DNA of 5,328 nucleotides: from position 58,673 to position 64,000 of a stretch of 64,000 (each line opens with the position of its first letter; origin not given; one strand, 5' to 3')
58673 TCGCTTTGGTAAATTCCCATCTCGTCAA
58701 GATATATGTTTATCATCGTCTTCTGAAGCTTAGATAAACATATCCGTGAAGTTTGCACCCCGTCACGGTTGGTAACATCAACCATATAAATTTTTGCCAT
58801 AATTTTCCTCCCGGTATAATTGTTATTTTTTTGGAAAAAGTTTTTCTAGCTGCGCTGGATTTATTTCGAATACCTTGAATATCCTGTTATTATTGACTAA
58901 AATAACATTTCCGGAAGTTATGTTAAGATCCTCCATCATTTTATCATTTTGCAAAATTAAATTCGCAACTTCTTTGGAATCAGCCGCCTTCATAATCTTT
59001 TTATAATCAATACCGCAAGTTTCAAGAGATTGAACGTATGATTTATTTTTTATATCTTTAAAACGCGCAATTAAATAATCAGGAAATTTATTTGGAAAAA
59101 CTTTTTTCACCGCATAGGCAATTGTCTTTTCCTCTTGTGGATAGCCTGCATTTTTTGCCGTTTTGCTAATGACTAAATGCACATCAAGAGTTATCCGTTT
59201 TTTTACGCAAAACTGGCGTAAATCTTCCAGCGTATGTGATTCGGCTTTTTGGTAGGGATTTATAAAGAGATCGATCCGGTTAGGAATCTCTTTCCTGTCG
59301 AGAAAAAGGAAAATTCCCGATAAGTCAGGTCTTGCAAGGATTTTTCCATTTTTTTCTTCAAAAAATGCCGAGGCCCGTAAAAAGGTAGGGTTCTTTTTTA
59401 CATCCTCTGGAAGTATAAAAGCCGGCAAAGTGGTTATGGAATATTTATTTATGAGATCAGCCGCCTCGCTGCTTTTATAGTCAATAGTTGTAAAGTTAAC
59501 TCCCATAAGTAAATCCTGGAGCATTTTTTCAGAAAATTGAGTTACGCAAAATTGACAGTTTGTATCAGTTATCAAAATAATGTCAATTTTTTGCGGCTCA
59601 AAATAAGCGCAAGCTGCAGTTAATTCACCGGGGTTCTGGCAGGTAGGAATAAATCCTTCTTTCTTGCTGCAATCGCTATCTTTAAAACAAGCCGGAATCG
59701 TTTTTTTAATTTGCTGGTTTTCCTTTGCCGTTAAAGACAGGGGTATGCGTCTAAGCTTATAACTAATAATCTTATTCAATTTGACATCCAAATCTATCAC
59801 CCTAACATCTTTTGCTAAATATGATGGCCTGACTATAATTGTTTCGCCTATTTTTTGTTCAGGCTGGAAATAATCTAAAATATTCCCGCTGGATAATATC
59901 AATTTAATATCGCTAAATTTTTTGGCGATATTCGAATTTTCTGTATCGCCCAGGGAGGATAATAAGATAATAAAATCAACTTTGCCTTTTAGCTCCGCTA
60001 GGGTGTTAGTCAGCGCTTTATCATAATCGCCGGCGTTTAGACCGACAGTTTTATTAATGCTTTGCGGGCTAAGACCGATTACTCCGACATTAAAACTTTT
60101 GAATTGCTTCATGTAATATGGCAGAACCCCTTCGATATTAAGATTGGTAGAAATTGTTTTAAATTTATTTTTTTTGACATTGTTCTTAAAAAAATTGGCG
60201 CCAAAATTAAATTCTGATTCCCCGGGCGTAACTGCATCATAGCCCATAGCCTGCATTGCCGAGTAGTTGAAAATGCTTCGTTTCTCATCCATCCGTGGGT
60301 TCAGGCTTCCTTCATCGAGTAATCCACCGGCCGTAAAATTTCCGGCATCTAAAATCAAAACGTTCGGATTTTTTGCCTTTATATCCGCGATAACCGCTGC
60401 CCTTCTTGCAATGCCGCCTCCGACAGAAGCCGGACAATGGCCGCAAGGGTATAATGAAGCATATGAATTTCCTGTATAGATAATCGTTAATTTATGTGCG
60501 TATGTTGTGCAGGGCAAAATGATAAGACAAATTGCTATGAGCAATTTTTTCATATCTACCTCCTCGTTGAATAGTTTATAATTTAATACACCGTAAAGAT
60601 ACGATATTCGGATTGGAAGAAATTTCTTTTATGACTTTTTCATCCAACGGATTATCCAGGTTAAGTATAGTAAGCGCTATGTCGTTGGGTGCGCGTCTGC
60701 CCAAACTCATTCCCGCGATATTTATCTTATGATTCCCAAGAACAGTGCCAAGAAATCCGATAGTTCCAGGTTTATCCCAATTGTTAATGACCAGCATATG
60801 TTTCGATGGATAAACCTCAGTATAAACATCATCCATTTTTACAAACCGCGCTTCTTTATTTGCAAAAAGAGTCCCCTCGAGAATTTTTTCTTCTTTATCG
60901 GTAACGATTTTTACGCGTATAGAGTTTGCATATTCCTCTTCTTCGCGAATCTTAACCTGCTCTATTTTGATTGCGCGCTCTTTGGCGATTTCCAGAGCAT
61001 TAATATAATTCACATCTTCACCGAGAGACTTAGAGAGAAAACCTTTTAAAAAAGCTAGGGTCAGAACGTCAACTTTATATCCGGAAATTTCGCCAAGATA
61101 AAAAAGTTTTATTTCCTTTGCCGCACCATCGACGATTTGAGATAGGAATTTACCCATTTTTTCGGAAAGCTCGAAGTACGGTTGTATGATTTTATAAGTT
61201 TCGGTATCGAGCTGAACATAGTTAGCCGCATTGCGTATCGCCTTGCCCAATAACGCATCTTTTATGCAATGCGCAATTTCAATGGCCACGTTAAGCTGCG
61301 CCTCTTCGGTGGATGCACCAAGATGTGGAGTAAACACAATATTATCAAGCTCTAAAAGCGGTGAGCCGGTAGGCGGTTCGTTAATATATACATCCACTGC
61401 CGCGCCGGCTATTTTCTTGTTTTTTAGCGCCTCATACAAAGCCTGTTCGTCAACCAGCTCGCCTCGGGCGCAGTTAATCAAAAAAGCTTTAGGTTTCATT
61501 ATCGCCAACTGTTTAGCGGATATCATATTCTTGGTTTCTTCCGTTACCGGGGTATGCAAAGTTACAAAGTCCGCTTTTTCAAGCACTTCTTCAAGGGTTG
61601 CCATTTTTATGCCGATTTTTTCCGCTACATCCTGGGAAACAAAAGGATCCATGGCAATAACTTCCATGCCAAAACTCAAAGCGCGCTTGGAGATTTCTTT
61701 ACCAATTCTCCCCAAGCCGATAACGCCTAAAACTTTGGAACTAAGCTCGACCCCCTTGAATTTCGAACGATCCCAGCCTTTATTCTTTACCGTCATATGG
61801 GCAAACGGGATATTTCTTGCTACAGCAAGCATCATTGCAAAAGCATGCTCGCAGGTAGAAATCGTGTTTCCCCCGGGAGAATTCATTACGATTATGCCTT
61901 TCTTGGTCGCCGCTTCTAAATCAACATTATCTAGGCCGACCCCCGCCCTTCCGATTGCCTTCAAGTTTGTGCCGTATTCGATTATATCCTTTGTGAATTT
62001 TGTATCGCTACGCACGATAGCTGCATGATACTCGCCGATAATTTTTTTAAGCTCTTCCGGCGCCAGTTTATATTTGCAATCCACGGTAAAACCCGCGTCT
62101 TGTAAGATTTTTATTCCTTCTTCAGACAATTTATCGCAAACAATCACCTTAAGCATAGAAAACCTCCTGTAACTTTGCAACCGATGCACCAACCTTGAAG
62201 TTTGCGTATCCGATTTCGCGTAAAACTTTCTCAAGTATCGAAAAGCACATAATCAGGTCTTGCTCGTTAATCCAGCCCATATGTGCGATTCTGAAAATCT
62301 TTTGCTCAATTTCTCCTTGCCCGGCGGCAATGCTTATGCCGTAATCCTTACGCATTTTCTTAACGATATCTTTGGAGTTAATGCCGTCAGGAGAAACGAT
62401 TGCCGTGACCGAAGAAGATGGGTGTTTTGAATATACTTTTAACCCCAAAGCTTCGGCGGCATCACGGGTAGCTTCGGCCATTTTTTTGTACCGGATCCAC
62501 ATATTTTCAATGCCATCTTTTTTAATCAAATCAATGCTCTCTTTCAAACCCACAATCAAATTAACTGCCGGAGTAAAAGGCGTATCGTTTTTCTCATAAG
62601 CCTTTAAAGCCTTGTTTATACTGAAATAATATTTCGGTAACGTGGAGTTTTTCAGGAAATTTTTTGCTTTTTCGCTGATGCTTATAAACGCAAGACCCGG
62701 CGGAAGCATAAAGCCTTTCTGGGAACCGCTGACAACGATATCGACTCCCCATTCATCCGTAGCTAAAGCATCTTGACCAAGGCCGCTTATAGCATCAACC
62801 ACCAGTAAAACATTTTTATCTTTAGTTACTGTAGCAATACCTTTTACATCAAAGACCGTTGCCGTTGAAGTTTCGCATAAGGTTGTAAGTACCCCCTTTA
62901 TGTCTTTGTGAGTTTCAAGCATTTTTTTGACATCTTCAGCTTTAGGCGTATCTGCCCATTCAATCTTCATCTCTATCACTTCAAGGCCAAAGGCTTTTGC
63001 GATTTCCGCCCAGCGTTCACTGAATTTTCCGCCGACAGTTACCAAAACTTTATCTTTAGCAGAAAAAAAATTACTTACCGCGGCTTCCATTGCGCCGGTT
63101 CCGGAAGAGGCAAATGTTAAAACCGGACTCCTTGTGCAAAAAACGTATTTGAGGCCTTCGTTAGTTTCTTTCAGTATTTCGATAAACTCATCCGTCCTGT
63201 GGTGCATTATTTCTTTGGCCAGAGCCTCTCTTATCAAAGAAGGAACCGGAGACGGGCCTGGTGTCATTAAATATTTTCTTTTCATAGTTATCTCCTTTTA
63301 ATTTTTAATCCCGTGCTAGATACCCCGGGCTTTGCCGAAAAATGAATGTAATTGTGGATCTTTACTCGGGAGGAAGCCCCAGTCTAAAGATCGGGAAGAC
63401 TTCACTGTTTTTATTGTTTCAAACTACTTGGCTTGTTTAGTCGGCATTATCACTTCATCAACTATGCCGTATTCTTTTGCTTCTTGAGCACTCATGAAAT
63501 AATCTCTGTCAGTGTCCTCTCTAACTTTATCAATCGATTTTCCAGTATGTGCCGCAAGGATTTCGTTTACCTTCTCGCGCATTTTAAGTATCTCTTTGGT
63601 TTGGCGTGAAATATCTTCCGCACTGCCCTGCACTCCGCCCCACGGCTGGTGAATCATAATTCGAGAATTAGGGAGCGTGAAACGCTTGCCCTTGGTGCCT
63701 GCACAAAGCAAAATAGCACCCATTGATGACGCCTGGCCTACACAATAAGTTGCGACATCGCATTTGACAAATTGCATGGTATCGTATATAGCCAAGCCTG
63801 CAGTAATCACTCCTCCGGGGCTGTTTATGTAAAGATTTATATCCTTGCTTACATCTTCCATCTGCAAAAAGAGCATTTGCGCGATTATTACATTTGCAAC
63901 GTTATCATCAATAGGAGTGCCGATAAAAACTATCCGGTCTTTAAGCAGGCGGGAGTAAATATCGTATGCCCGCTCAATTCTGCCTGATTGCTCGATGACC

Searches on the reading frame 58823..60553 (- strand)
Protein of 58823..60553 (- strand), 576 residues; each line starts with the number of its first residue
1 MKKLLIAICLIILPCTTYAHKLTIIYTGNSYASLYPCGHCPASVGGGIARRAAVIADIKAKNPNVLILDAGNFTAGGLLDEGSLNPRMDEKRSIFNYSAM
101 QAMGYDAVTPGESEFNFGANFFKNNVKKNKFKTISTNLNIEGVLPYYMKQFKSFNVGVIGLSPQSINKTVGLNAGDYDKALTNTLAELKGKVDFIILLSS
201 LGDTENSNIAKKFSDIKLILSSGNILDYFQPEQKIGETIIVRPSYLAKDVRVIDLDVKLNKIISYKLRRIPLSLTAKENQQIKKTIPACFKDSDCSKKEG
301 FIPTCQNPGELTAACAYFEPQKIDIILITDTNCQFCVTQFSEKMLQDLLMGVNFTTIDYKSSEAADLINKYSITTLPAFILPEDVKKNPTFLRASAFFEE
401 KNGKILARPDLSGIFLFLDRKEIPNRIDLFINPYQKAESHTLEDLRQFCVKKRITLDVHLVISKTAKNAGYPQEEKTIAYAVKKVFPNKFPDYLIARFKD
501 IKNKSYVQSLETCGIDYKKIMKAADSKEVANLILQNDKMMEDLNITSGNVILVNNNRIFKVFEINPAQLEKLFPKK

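Call 68: find_encoding_contigs(protein=window:58823-60553:-, flank=10000, max_places=1)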
Protein window:58823-60553:- (576 aa): 3 contigs read that carry it; 1 place shown.
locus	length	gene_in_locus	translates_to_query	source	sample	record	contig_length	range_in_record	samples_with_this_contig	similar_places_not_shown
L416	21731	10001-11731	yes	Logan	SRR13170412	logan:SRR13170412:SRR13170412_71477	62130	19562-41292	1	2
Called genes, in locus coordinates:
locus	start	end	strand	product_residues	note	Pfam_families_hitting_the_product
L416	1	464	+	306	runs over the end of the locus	PF01261:AP_endonuc_2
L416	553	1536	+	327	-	PF00294:PfkB, PF08543:Phos_pyr_kin (faint)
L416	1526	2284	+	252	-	PF02348:CTP_transf_3, PF12804:NTP_transf_3 (weak)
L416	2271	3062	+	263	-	PF00793:DAHP_synth_1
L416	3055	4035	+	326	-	PF01380:SIS, PF00571:CBS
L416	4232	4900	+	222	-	PF06835:LptC (weak), PF03968:LptD_N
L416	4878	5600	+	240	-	PF00005:ABC_tran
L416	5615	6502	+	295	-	PF05697:Trigger_N, PF05698:Trigger_C (weak)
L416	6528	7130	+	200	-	PF00574:CLP_protease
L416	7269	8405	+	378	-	PF00266:Aminotran_5, PF00155:Aminotran_1_2, PF01053:Cys_Met_Meta_PP (weak)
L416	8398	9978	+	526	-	PF00389:2-Hacid_dh, PF00670:AdoHcyase_NAD (faint), PF02826:2-Hacid_dh_C, PF03446:NAD_binding_2 (weak), PF19304:PGDH_inter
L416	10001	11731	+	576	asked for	-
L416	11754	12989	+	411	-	PF00682:HMGL-like, PF22617:HCS_D2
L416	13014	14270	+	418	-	PF00709:Adenylsucc_synt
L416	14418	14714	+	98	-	-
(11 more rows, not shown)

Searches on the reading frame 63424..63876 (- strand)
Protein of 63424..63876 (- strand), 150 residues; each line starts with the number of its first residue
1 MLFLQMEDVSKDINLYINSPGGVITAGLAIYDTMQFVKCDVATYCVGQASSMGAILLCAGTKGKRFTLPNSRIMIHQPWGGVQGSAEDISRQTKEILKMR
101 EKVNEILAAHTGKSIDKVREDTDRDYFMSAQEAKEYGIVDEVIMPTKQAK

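Call 66: find_encoding_contigs(protein=window:63424-63876:-, flank=10000, max_places=2)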
Protein window:63424-63876:- (150 aa): no gene with exactly this product is on record in the collection.
